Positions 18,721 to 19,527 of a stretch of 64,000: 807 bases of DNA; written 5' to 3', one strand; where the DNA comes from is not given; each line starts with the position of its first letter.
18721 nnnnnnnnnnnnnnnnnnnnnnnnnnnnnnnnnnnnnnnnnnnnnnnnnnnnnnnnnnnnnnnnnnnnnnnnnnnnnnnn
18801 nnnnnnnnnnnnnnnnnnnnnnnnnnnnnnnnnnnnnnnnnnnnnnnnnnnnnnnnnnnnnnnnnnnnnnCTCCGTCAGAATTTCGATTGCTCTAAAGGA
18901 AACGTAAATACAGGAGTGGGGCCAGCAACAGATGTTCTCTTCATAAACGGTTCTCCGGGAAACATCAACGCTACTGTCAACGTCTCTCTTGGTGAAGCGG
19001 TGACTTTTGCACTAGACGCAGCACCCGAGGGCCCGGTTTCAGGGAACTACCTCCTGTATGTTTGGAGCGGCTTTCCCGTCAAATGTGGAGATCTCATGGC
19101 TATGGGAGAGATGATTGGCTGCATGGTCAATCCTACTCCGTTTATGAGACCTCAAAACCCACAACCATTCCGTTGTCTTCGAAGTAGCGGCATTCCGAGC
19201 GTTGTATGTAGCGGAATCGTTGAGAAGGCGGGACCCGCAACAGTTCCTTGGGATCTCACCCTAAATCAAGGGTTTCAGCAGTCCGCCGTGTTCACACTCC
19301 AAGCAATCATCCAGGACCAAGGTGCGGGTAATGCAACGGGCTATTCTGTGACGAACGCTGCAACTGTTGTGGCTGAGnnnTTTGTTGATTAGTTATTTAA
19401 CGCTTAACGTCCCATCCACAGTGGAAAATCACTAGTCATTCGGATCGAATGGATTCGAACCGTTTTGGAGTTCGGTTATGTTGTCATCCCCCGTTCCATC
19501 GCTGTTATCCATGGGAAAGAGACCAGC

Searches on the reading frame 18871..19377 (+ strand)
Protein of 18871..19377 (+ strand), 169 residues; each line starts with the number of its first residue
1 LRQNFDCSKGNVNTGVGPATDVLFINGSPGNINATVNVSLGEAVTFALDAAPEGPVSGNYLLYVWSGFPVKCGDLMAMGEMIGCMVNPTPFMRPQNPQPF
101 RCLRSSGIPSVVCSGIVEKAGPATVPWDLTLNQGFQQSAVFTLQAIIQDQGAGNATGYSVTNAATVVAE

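Call 41: search_protein_families(library=pfam, proteins=[window:18871-19377:+], max_evalue=10)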
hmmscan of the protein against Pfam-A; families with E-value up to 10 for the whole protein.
window:18871-19377:+ (169 aa): 0 families

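Call 87: predict_structure(alignment_id=A6)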
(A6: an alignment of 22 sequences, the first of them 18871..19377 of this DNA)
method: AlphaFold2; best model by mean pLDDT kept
length: 169 residues; sequences in the alignment: 22
mean_pLDDT: 93.9   pTM: 0.89
mean pLDDT of the five models: 93.9, 93.1, 92.9, 92.6, 92.0
residues with pLDDT >= 90: 150; 70-90: 14; 50-70: 3; < 50: 2
segments of 3 or more residues with pLDDT < 50: none
pLDDT, mean of each block of 10 residues (from residue 1): 72 96 97 93 98 94 96 92 94 89 95 93 97 97 98 97 98
secondary structure, 60 per line:
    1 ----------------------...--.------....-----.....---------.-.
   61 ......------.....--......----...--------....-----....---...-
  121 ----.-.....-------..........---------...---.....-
elements in order: E23-25 E35-38 E44-48 E60-66 E73-77 E80-85 E101-104 H110-113 E117-119 E127-131 E139-148 E158-160 E164-168
